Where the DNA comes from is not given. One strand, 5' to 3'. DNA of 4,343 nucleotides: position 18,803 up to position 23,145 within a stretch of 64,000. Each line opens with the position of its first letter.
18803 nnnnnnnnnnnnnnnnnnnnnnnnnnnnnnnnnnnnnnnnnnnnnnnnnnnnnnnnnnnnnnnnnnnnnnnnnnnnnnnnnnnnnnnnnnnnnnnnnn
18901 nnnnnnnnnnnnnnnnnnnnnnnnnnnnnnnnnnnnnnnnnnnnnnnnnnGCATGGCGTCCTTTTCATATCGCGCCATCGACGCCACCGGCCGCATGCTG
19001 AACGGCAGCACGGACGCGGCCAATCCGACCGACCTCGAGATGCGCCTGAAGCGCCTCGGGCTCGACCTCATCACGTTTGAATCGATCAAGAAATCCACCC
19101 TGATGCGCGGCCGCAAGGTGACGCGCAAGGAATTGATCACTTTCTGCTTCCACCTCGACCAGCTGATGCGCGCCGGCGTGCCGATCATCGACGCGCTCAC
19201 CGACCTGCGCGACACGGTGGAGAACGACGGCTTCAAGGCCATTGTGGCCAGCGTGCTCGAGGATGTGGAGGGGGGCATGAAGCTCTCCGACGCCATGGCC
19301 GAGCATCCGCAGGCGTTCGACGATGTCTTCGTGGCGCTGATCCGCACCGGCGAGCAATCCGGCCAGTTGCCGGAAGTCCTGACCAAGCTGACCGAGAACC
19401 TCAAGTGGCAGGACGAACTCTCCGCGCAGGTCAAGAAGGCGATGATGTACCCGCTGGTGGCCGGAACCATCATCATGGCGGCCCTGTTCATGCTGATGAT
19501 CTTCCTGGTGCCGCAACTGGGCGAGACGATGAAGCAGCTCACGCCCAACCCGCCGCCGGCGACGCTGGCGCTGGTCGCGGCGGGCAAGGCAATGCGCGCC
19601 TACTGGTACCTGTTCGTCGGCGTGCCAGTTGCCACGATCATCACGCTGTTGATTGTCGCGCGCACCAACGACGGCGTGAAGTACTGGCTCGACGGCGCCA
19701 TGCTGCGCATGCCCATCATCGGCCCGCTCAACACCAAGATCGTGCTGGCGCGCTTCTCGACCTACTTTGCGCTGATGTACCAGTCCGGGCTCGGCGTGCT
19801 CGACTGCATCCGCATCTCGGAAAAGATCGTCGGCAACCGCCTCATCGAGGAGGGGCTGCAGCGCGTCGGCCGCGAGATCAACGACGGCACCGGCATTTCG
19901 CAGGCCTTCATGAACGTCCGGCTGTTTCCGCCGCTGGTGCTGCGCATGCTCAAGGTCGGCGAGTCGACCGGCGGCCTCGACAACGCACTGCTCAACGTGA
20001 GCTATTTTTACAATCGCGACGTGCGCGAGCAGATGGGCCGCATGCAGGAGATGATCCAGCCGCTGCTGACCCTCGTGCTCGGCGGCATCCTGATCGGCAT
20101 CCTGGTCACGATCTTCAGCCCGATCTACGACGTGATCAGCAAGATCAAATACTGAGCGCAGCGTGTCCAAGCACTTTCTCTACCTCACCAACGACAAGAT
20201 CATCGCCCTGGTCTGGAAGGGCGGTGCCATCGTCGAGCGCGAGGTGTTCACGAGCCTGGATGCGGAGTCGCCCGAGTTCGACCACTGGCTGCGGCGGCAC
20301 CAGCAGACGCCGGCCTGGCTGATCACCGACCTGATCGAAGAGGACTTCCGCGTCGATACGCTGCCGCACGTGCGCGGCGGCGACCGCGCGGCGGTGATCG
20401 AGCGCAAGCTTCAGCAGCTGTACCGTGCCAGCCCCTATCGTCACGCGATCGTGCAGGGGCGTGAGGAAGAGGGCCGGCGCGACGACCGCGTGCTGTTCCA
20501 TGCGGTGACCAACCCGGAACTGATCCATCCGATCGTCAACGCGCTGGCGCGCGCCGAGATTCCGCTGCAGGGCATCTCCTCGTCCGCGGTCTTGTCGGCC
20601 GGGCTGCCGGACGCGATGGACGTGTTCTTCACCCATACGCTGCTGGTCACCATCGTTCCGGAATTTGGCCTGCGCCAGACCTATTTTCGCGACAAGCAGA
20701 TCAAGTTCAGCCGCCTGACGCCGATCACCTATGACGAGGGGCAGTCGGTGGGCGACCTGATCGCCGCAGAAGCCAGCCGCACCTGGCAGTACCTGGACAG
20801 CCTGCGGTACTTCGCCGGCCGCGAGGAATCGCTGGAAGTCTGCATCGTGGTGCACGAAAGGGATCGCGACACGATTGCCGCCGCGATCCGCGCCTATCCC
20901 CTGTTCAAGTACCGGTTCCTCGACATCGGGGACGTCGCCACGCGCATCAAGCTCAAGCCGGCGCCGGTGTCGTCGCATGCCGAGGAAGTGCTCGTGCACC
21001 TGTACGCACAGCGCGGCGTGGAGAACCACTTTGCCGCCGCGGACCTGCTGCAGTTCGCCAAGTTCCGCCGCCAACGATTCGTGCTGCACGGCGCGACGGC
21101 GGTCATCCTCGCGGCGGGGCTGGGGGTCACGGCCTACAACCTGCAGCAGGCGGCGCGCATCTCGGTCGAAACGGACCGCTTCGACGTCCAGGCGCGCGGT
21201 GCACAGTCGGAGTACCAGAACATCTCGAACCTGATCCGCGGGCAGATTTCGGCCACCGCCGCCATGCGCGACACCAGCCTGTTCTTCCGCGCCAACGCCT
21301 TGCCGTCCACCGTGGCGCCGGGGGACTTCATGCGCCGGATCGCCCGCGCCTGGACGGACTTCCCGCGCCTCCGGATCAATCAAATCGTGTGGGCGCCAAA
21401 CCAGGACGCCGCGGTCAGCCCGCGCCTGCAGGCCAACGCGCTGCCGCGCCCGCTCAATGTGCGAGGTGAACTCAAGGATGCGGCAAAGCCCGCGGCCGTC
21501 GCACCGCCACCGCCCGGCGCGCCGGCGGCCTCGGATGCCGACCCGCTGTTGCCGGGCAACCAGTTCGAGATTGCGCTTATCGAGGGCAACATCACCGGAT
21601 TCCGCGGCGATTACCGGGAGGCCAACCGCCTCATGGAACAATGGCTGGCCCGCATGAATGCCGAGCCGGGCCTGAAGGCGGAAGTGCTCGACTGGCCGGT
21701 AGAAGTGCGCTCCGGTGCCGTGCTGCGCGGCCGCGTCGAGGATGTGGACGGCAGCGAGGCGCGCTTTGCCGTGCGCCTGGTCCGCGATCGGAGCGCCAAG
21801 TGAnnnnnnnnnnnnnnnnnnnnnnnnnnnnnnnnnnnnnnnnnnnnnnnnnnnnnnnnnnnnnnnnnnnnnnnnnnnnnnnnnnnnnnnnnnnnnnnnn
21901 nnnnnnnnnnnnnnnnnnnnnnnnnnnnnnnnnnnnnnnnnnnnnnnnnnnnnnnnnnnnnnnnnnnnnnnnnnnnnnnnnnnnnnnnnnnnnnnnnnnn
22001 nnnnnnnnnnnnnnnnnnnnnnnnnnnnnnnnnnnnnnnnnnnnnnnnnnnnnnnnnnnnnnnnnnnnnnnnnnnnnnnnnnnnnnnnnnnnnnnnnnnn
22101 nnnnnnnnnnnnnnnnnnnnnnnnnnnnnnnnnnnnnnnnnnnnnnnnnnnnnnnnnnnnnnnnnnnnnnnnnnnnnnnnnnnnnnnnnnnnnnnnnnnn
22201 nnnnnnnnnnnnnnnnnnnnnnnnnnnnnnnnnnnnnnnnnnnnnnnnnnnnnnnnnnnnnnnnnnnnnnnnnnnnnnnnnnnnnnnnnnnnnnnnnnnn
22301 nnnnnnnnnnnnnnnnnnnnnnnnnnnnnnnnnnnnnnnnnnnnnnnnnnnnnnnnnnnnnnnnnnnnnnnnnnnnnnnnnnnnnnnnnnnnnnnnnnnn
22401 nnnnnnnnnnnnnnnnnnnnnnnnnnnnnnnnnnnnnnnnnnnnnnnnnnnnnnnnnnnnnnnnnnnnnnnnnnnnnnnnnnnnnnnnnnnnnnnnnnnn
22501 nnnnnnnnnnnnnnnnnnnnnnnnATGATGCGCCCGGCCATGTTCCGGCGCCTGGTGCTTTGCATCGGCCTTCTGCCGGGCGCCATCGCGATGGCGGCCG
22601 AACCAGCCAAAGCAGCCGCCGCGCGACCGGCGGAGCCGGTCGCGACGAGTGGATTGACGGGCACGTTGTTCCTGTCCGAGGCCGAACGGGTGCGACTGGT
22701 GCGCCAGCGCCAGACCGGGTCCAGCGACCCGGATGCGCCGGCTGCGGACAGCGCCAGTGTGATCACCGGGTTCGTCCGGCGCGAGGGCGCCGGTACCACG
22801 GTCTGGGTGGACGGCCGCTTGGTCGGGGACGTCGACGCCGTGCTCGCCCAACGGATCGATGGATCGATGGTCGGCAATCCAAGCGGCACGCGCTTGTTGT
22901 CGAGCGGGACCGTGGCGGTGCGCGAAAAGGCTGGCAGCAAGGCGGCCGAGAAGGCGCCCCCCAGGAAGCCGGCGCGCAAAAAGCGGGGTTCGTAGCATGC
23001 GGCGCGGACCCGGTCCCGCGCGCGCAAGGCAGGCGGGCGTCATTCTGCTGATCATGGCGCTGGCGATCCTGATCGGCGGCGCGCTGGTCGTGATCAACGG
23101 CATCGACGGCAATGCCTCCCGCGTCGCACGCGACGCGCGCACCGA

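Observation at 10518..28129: MSHA-like pilus locus bracketed by its own PrsR/PrsK-like sigma54 two-component pair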

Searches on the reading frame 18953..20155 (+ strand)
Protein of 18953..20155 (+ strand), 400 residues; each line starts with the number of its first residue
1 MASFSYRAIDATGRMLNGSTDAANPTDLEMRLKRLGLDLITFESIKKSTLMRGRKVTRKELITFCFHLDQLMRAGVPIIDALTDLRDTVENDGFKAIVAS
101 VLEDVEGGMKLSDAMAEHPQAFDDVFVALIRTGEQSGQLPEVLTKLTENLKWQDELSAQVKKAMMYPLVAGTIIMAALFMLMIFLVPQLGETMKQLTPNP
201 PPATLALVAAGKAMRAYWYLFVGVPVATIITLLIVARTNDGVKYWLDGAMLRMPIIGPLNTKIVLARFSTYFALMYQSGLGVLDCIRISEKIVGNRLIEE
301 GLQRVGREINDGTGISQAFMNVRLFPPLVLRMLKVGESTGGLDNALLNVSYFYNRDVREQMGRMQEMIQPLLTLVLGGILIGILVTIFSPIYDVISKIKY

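Call 5: search_protein_families(library=ncbifam, proteins=[window:18953-20155:+], max_evalue=0.01)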
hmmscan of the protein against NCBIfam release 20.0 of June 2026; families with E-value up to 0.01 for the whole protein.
window:18953-20155:+ (400 aa): 6 families
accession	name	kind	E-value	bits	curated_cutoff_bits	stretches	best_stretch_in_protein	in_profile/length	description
TIGR02120.1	GspF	equivalog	1.7e-82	277.8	424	1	4-396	1-399/401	type II secretion system inner membrane protein GspF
NF052606.1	T4PiliAsmPilCMyx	equivalog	2.6e-74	250.6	700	1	2-399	20-419/419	type IV pilus assembly protein PilC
NF052607.1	T4PiliAsmPilCThrm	equivalog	5.9e-73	246.3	700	1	1-398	1-404/406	type IV pilus assembly protein PilC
NF047826.1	T3SSXpsF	equivalog_domain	4.9e-63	213.3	650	1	1-398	1-404/405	type II secretion system protein XpsF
NF007861.0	PRK10573.1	equivalog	7.6e-60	203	401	1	4-393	7-393/401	protein transport protein HofC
NF041012.2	T4P_ComGB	equivalog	5.2e-38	131.2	240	1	61-395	3-331/332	competence type IV pilus assembly protein ComGB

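Call 7: search_protein_families(library=pfam, proteins=[window:18953-20155:+], max_evalue=0.01)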
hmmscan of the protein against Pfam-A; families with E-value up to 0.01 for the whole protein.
window:18953-20155:+ (400 aa): 2 families
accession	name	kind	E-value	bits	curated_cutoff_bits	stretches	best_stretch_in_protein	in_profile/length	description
PF00482.28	T2SSF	-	9.4e-49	165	25.2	2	68-187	5-125/125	Type II secretion system (T2SS), protein F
PF18550.6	NitrOD2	-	0.0059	17.2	25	0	82-159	12-88/104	Nitrososphaera output domain 2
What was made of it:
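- Checked: GspF platform, 18953-20155 (calls 5, 7).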

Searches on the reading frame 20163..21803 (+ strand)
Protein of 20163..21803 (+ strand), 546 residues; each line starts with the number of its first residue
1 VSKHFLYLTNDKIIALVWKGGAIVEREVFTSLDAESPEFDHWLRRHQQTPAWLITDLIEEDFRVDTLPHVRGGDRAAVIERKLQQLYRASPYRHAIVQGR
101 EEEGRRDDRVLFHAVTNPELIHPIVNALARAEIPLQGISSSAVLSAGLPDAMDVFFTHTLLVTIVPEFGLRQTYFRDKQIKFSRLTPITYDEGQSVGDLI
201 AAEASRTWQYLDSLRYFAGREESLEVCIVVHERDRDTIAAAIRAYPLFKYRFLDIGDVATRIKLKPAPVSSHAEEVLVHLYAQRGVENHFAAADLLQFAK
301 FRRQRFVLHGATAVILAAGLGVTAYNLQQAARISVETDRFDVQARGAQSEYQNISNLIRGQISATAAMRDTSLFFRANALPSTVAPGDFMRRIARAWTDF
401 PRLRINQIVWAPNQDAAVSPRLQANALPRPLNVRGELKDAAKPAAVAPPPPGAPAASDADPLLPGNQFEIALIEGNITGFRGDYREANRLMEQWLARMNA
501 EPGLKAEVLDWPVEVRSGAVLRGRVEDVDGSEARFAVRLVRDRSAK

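Call 5: search_protein_families(library=ncbifam, proteins=[window:20163-21803:+], max_evalue=0.01)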
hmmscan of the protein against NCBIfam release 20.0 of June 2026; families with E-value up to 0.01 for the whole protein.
window:20163-21803:+ (546 aa): 0 families

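Call 7: search_protein_families(library=pfam, proteins=[window:20163-21803:+], max_evalue=0.01)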
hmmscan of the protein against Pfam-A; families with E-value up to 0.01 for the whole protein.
window:20163-21803:+ (546 aa): 0 families
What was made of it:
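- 20163..21803 (+): p7: a cytoplasmic PilM-like actin-fold domain, one TM helix and a periplasmic alpha/beta domain (MshI/GspL-like architecture). No Pfam or NCBIfam family matches (calls 5, 7).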

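Call 10: find_homologous_proteins(query=window:20163-21803:+)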
Query window:20163-21803:+ (546 aa): 829 proteins with E <= 0.001 among 8000 candidates; the best 120 are listed.
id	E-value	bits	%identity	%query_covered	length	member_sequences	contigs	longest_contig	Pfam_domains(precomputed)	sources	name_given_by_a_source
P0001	0.0e+0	1220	100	100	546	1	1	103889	-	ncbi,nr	ncbi:MAG: hypothetical protein JNK75_10875 [Betaproteobacteria bacterium]|nr:hypothetical protein [B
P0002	4.9e-287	971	78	100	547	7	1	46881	-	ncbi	-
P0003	1.2e-246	838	70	99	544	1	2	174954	-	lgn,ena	-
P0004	1.7e-245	834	69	99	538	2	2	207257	-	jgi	jgi:hypothetical protein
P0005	1.0e-238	811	66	100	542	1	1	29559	-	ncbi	-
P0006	2.4e-236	804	66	100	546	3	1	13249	-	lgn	-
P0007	8.4e-229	779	65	99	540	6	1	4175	-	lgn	-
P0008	4.0e-200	684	58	99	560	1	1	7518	-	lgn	-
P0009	6.9e-200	683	56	100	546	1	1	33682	-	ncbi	ncbi:MAG: hypothetical protein ABI790_00350 [Betaproteobacteria bacterium]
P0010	1.8e-199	682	57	99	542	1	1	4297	-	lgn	-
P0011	3.0e-198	678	58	100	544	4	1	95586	-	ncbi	-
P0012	9.5e-198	676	56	100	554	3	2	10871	-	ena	-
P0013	1.2e-197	676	56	100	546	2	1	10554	-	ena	-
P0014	2.1e-197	675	57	99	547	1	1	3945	-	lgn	-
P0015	8.2e-197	673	57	100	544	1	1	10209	-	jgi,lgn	jgi:hypothetical protein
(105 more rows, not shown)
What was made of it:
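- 20163..21803 (+): More than 829 homologues exist, all annotated as hypothetical (call 10).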

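Call 12: find_related_loci(query=A1, collection=genome_contigs, flank=10000)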
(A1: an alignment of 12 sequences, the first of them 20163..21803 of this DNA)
Query A1 (546 aa) in genome_contigs; peptide patterns used: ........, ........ (x = any residue, [..] = any of these).
259 stretches matched a pattern; 195 encode a relative of the query (tblastn E <= 1e-3); the best 80 are kept; 80 distinct loci.
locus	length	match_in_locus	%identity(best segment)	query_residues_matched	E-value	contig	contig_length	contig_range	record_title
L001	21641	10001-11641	78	1-546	0e+0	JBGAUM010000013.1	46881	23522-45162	MAG: Usitatibacteraceae bacterium isolate MAG_MBR_H10.61 MBRH10-61_opera_contig_2875, whole genome shotgun sequence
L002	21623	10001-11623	66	1-545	0e+0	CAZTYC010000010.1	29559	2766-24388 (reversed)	MAG TPA_asm: uncultured Burkholderiales bacterium isolate SRP189682_co2_108 genome assembly, contig: NODE_1987_length_29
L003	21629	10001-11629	58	1-545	0e+0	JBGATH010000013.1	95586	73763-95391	MAG: Usitatibacteraceae bacterium isolate MAG_AAO_H10.14 AAOH10-14_opera_contig_1146, whole genome shotgun sequence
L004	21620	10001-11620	56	1-543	0e+0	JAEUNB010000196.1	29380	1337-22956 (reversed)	MAG: Betaproteobacteria bacterium isolate new MAG-162 k141_1446264, whole genome shotgun sequence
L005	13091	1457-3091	55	1-543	0e+0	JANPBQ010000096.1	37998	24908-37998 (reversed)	MAG: Betaproteobacteria bacterium isolate VAR_78_metabat_634 VAR_78_k141_2519269, whole genome shotgun sequence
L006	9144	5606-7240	55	1-545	0e+0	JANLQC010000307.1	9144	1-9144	MAG: Betaproteobacteria bacterium isolate OTE_38_metabat_25 OTE_38_k141_2742532, whole genome shotgun sequence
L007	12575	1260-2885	55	1-543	0e+0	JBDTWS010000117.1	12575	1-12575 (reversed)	MAG: Betaproteobacteria bacterium isolate cluster3_bin.98 NODE_21224_length_12575_cov_8.419808, whole genome shotgun seq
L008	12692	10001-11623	53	1-543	0e+0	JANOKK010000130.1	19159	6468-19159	MAG: Betaproteobacteria bacterium isolate VAR_48_concoct_206 VAR_48_k141_3094064, whole genome shotgun sequence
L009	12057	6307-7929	53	1-543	0e+0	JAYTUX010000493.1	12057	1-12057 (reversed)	MAG: Betaproteobacteria bacterium isolate GFS_5632 GFS_5632_492, whole genome shotgun sequence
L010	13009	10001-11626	55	1-545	0e+0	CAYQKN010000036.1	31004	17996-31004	MAG TPA_asm: uncultured Burkholderiales bacterium isolate SRP170004_co1_226 genome assembly, contig: NODE_2065_length_31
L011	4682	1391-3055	54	1-541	0e+0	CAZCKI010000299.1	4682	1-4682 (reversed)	MAG TPA_asm: uncultured Burkholderiales bacterium isolate SRP269290_co5_10 genome assembly, contig: NODE_12139_length_46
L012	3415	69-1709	53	1-545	0e+0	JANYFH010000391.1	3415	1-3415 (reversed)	MAG: Betaproteobacteria bacterium isolate 339R_metabinner_105 339R_k141_705753, whole genome shotgun sequence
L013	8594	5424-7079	52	1-546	0e+0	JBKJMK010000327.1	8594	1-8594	MAG: Usitatibacteraceae bacterium isolate ant_bin.326 k117_5903514, whole genome shotgun sequence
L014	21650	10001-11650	52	1-540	0e+0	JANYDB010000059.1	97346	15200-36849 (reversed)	MAG: Burkholderiales bacterium isolate 336R_metabinner_38 336R_k141_1809015, whole genome shotgun sequence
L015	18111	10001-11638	52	1-546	0e+0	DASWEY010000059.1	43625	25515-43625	MAG TPA_asm: Usitatibacteraceae bacterium isolate SMAG_U2775 k141_532740, whole genome shotgun sequence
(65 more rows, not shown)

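Call 30: search_solved_structures(query=A1, max_evalue=10)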
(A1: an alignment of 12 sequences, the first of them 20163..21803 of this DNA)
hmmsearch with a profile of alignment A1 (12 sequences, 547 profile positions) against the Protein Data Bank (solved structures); distinct sequences matched with E-value up to 10: 0.

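Call 40: predict_structure(alignment_id=A1)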
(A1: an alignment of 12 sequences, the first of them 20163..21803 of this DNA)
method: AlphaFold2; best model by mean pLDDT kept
length: 546 residues; sequences in the alignment: 12
mean_pLDDT: 60.1   pTM: 0.46
mean pLDDT of the five models: 60.1, 57.8, 56.3, 52.8, 51.8
residues with pLDDT >= 90: 0; 70-90: 196; 50-70: 172; < 50: 178
segments of 3 or more residues with pLDDT < 50: 59-75, 77-90, 95-113, 191-193, 216-219, 297-303, 307-310, 337-343, 359-361, 363-385, 423-464, 514-530
pLDDT, mean of each block of 10 residues (from residue 1): 80 82 83 75 83 68 36 46 45 47 38 57 79 77 73 71 69 72 64 56 60 49 68 71 64 78 68 75 69 48 47 53 52 49 49 50 44 41 51 76 71 60 40 28 35 38 53 72 72 85 78 42 35 73 60
secondary structure, 60 per line:
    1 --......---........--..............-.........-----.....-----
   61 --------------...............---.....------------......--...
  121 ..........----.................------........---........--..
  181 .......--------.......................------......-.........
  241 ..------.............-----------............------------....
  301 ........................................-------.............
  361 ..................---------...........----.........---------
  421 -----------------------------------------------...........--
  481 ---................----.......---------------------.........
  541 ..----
elements in order: E3-8 E12-19 E22-30 H31-35 H37-45 E51-55 H75-89 E93-97 E110-115 H118-130 E135-140 H141-151 E158-165 E169-176 E179-187 H196-218 E225-230 H232-242 E249-254 H255-261 H273-284 H297-340 H348-378 H388-398 E403-411 E468-478 H484-499 E504-510 E532-542
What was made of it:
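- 20163..21803 (+): The AlphaFold model has pLDDT 60 (call 40).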

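Call 42: fold_search(model_id=the predicted structure, library=pdb)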
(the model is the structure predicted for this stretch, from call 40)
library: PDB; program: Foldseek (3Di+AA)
matches with E <= 10: 1004; with E <= 0.001: 91
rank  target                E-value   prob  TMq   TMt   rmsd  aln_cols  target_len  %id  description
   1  5eox_B                8.0e-08  1.00  0.30  0.43   9.5       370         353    9  Pseudomonas aeruginosa PilM bound to ADP (released 2016-04-27)
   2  5eoy_A                4.4e-07  1.00  0.30  0.42   9.6       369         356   10  Pseudomonas aeruginosa SeMet-PilM bound to ADP (released 2016-04-27)
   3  5eou_B                4.7e-07  1.00  0.33  0.48   8.2       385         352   11  Pseudomonas aeruginosa PilM:PilN1-12 bound to ATP (released 2016-04-27)
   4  5eoy_B                7.5e-07  1.00  0.30  0.43   9.8       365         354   10  Pseudomonas aeruginosa SeMet-PilM bound to ADP (released 2016-04-27)
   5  5eou_A                1.0e-06  1.00  0.31  0.47   7.7       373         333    9  Pseudomonas aeruginosa PilM:PilN1-12 bound to ATP (released 2016-04-27)
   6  3hrg                  1.4e-06  1.00  0.28  0.53   9.4       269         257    8  Crystal structure of Bacteroides thetaiotaomicron BT_3980, protein with actin-like ATPase fold and unknown function (NP_ (released 2009-06-23)
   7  1t6c                  7.8e-06  1.00  0.19  0.29  11.6       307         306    9  Structural characterization of the Ppx/GppA protein family: crystal structure of the Aquifex aeolicus family member (released 2004-08-03)
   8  4a2b                  8.8e-06  1.00  0.30  0.40  10.0       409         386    9  Thermotoga maritima FtsA with ATP gamma S (released 2012-04-25)
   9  5eox_A                8.8e-06  1.00  0.30  0.42   9.7       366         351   10  Pseudomonas aeruginosa PilM bound to ADP (released 2016-04-27)
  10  6jda                  1.1e-05  1.00  0.24  0.39  11.4       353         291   10  Crystal structure of N-acetyl mannosmaine kinase in complex with N-acetylmannosamine in Pasteurella multocida (released 2020-02-05)
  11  1t6d_B                1.1e-05  1.00  0.20  0.32   9.3       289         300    7  MIRAS phasing of the Aquifex aeolicus Ppx/GppA phosphatase: crystal structure of the type II variant (released 2004-08-03)
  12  3wt0_D                1.2e-05  1.00  0.29  0.38  11.6       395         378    8  Crystal Structure Analysis of Cell Division Protein (released 2015-04-29)
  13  5eq6_A                1.2e-05  1.00  0.29  0.41   9.7       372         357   10  Pseudomonas aeruginosa PilM bound to AMP-PNP (released 2016-04-27)
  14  2h3g                  1.3e-05  1.00  0.22  0.41  12.7       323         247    9  Structure of the Type III Pantothenate Kinase (CoaX) from Bacillus Anthracis (released 2007-03-20)
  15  2f9w_A                1.4e-05  1.00  0.19  0.34  13.0       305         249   12  Structure of the type III CoaA from Pseudomonas aeruginosa (released 2006-08-22)
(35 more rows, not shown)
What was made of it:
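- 20163..21803 (+): Its best PDB matches are P. aeruginosa PilM 5EOX/5EOU at E 8e-8 (call 42).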

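Call 52: search_protein_families(library=pfam, proteins=[window:20163-21803:+], max_evalue=10)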
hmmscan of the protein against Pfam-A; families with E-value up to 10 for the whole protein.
window:20163-21803:+ (546 aa): 1 family
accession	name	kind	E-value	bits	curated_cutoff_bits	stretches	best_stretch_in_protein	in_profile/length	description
PF23494.1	bPH_10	-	0.1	12.4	27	1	295-351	46-102/151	YqeB-like bacterial PH domain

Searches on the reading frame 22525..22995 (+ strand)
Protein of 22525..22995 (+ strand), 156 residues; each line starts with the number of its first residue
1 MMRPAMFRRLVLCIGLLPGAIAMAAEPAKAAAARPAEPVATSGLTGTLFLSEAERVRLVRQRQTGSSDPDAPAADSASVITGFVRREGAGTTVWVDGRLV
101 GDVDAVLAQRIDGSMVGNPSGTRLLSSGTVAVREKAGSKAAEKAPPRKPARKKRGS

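Call 5: search_protein_families(library=ncbifam, proteins=[window:22525-22995:+], max_evalue=0.01)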
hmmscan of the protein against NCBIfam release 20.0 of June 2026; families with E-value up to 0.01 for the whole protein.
window:22525-22995:+ (156 aa): 0 families

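Call 7: search_protein_families(library=pfam, proteins=[window:22525-22995:+], max_evalue=0.01)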
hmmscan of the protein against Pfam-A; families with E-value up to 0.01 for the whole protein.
window:22525-22995:+ (156 aa): 0 families

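Call 52: search_protein_families(library=pfam, proteins=[window:22525-22995:+], max_evalue=10)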
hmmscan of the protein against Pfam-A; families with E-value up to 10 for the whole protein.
window:22525-22995:+ (156 aa): 0 families
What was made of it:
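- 22525..22995 (+): p9: small secreted protein with the conserved motif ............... Function unknown; it occupies the MshK/PilP position. No family matches (calls 5, 7, 52).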
